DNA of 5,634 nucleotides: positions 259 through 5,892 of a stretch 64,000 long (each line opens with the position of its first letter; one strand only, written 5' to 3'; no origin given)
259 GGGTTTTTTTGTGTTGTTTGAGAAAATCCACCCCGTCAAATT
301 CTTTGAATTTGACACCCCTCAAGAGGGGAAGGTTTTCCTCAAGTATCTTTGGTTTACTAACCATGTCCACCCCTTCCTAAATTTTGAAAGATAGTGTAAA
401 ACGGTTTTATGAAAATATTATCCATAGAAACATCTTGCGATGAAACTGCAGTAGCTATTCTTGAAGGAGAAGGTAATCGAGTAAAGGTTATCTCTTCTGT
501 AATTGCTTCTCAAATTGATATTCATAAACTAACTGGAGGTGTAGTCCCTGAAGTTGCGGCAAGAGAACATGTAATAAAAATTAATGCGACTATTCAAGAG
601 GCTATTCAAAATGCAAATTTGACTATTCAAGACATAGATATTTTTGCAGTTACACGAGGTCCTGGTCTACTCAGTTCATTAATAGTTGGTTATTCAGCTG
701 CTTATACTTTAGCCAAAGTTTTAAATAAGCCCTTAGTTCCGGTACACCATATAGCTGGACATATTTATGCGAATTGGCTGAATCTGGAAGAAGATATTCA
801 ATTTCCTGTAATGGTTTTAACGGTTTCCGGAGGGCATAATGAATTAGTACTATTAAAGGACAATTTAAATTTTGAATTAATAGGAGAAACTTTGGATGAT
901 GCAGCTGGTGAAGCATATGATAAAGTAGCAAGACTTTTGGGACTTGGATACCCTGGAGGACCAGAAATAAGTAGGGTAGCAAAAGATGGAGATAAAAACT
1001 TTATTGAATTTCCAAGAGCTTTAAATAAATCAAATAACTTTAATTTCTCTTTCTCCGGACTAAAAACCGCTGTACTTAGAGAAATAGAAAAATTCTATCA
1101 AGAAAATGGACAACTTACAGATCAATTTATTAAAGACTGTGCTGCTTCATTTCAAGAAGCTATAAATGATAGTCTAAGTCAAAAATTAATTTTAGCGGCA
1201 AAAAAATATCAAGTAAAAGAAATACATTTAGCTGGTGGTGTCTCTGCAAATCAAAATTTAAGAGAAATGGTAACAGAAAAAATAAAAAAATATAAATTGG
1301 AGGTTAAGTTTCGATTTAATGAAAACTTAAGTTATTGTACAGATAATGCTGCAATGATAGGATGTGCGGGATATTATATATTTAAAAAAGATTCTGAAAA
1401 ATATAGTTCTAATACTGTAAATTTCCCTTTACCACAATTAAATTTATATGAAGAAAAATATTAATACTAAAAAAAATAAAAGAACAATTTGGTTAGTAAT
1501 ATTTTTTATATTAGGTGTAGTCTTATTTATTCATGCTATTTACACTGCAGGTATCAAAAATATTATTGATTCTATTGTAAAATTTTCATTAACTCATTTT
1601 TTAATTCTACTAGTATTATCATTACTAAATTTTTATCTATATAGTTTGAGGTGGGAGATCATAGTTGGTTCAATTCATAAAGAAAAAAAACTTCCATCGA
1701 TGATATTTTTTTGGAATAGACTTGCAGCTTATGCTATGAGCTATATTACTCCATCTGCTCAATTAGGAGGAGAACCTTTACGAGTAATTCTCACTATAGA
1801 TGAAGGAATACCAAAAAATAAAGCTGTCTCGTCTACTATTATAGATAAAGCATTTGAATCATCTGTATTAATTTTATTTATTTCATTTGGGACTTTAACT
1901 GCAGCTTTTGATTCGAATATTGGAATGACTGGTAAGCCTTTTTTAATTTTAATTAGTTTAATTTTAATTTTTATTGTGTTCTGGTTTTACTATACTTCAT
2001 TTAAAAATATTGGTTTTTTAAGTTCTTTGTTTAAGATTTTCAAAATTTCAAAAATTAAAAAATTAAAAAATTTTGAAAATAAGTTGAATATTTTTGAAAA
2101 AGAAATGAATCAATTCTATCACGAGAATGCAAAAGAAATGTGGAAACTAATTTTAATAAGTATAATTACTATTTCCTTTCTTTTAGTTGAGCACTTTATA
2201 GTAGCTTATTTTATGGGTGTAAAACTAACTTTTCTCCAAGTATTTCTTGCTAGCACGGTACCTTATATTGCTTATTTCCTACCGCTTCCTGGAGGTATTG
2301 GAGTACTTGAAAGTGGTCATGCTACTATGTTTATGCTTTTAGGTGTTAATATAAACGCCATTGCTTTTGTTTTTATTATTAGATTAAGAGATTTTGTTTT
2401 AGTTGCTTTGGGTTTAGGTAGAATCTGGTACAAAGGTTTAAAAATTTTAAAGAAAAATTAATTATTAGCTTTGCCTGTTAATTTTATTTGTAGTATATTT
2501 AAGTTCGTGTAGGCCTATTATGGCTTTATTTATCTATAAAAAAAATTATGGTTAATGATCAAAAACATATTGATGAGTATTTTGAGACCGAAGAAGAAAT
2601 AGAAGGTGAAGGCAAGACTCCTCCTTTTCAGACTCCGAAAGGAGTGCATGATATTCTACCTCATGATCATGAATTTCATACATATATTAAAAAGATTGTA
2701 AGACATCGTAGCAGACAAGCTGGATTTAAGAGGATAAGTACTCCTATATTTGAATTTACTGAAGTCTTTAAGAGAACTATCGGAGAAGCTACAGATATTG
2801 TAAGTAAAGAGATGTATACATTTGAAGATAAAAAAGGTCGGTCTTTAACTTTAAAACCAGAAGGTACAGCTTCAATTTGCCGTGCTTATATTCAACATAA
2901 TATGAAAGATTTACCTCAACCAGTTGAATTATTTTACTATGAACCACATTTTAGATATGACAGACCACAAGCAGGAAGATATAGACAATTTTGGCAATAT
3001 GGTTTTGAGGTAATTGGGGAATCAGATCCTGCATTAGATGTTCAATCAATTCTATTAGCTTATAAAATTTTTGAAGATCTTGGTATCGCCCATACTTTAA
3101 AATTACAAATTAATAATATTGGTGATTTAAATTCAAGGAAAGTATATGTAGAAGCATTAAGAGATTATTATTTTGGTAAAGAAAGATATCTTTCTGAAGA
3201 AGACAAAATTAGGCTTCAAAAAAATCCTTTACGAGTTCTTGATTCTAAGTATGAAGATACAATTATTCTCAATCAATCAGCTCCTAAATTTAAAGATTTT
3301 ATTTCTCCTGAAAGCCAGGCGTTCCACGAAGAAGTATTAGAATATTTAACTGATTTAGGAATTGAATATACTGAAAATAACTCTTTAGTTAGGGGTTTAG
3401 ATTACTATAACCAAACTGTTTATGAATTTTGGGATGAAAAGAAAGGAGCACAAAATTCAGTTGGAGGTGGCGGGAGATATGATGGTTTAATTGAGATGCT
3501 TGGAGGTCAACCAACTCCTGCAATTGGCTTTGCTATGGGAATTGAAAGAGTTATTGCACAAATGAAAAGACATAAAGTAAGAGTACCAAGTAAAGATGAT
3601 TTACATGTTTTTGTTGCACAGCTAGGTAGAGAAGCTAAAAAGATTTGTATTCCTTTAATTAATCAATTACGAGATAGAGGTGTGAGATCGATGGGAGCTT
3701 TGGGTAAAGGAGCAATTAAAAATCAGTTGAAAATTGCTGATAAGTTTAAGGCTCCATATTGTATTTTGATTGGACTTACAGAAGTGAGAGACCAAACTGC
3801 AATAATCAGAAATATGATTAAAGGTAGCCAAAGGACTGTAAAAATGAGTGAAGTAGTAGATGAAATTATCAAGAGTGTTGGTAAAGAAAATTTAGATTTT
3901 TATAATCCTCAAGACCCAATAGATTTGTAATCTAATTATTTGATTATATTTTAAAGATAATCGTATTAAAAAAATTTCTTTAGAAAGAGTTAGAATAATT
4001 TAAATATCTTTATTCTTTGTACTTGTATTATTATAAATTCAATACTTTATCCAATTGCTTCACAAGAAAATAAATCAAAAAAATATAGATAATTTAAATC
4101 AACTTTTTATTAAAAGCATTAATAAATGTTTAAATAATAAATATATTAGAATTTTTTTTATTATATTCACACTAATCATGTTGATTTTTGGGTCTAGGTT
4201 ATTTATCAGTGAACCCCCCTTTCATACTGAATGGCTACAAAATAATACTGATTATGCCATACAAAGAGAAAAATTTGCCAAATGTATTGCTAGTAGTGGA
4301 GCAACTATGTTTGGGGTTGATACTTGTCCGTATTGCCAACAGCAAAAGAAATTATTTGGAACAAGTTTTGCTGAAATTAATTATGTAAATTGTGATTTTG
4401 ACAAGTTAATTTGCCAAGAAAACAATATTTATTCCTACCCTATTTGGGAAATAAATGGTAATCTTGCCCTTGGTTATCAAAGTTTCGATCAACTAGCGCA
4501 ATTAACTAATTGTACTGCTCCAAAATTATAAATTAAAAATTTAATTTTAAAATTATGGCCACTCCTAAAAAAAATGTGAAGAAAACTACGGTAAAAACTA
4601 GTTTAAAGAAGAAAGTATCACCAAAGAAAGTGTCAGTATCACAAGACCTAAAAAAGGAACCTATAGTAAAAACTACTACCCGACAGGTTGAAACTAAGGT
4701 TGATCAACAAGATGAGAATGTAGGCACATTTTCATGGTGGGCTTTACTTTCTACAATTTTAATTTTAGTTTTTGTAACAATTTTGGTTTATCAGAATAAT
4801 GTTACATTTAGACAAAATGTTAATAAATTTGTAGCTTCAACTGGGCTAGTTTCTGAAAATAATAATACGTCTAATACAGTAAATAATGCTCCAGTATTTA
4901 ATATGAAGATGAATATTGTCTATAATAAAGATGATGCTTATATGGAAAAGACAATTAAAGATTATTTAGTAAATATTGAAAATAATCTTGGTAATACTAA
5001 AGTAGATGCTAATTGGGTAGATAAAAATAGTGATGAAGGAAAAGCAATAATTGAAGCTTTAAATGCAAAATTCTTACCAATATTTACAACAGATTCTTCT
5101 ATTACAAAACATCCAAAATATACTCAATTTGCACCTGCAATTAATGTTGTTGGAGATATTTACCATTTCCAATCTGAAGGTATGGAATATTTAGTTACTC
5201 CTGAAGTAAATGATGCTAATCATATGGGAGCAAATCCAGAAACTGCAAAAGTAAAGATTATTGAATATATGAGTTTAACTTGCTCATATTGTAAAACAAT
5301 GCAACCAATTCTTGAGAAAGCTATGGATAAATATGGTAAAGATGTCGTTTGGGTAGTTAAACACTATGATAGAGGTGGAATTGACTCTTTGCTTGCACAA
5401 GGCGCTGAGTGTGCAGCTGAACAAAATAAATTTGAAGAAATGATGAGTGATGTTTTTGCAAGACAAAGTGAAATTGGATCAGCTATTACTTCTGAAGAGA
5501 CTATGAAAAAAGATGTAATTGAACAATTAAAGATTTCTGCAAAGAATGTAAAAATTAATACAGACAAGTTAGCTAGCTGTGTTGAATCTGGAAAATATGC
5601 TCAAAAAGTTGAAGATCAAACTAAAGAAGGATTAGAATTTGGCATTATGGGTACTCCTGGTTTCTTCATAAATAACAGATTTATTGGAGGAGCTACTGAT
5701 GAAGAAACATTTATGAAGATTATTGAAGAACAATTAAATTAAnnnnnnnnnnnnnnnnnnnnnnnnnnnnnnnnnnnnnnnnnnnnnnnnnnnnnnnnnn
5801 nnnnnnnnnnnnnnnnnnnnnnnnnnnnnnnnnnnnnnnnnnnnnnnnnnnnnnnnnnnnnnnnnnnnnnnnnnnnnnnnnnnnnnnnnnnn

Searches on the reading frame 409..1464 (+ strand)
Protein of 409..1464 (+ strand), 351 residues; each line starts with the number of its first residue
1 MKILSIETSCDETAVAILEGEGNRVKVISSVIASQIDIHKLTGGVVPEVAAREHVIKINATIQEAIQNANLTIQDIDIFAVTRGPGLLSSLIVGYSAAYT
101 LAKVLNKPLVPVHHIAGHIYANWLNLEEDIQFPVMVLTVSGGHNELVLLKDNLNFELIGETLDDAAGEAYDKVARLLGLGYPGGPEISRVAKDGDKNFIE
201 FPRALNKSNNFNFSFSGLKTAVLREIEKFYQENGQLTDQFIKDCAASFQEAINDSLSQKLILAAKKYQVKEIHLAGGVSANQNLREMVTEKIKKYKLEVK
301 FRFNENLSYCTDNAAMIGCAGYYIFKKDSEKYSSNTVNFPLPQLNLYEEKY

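Call 52: search_protein_families(library=pfam, proteins=[window:409-1464:+], max_evalue=0.001)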
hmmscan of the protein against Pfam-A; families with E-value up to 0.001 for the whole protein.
window:409-1464:+ (351 aa): 2 families
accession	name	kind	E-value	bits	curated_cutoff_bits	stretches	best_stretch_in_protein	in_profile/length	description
PF00814.31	TsaD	-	1.9e-90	303.6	24.8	1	26-318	1-263/264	tRNA N6-adenosine threonylcarbamoyltransferase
PF22521.2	HypF_C_2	-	2.9e-06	27.7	27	1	238-300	163-225/241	Carbamoyltransferase, Kae1-like Domain, second subdomain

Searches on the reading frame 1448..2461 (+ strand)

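Call 52: search_protein_families(library=pfam, proteins=[window:1448-2461:+], max_evalue=0.001)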
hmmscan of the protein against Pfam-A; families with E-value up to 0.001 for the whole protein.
window:1448-2461:+ (337 aa): 1 family
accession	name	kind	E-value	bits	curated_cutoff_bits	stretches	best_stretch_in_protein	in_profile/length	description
PF03706.18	LPG_synthase_TM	-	5.3e-32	111.9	33.4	1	18-321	5-301/302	Lysylphosphatidylglycerol synthase TM region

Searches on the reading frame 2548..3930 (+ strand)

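Call 52: search_protein_families(library=pfam, proteins=[window:2548-3930:+], max_evalue=0.001)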
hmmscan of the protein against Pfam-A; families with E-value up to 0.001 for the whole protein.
window:2548-3930:+ (460 aa): 3 families
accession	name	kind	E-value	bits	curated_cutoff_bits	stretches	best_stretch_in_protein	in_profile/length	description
PF13393.11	tRNA-synt_His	-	2.8e-37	129.1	25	1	32-335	1-308/308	Histidyl-tRNA synthetase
PF00587.30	tRNA-synt_2b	-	5.6e-16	59.6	29.3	1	90-338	1-174/179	tRNA synthetase class II core domain (G, H, P, S and T)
PF03129.25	HGTP_anticodon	-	3.3e-12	46.8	21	1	354-442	2-93/94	Anticodon binding domain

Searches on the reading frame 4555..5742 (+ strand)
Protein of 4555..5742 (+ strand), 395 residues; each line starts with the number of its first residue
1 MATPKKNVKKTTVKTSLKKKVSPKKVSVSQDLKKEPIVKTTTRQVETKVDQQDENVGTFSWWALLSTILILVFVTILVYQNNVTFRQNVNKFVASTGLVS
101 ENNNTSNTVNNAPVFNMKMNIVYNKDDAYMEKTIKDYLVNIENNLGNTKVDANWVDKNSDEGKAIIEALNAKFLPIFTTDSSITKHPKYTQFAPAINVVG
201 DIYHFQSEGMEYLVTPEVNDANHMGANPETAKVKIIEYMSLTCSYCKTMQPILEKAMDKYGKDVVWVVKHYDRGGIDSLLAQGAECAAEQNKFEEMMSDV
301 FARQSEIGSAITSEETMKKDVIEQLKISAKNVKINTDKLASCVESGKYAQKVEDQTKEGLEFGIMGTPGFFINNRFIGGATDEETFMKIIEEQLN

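Call 52: search_protein_families(library=pfam, proteins=[window:4555-5742:+], max_evalue=0.001)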
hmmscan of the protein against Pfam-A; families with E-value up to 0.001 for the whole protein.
window:4555-5742:+ (395 aa): 4 families
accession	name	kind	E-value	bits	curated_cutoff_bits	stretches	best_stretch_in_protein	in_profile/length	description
PF13462.12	Thioredoxin_4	-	4.3e-20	73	23.2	1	229-391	11-164/165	Thioredoxin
PF01323.26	DSBA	-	3.8e-13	50.1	25.6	1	284-390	92-190/191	DSBA-like thioredoxin domain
PF13192.12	Thioredoxin_3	-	9.1e-06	26.1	24.8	0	234-272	4-38/76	Thioredoxin domain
PF00085.26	Thioredoxin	-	0.00015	22.2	23.5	1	228-265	15-52/103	Thioredoxin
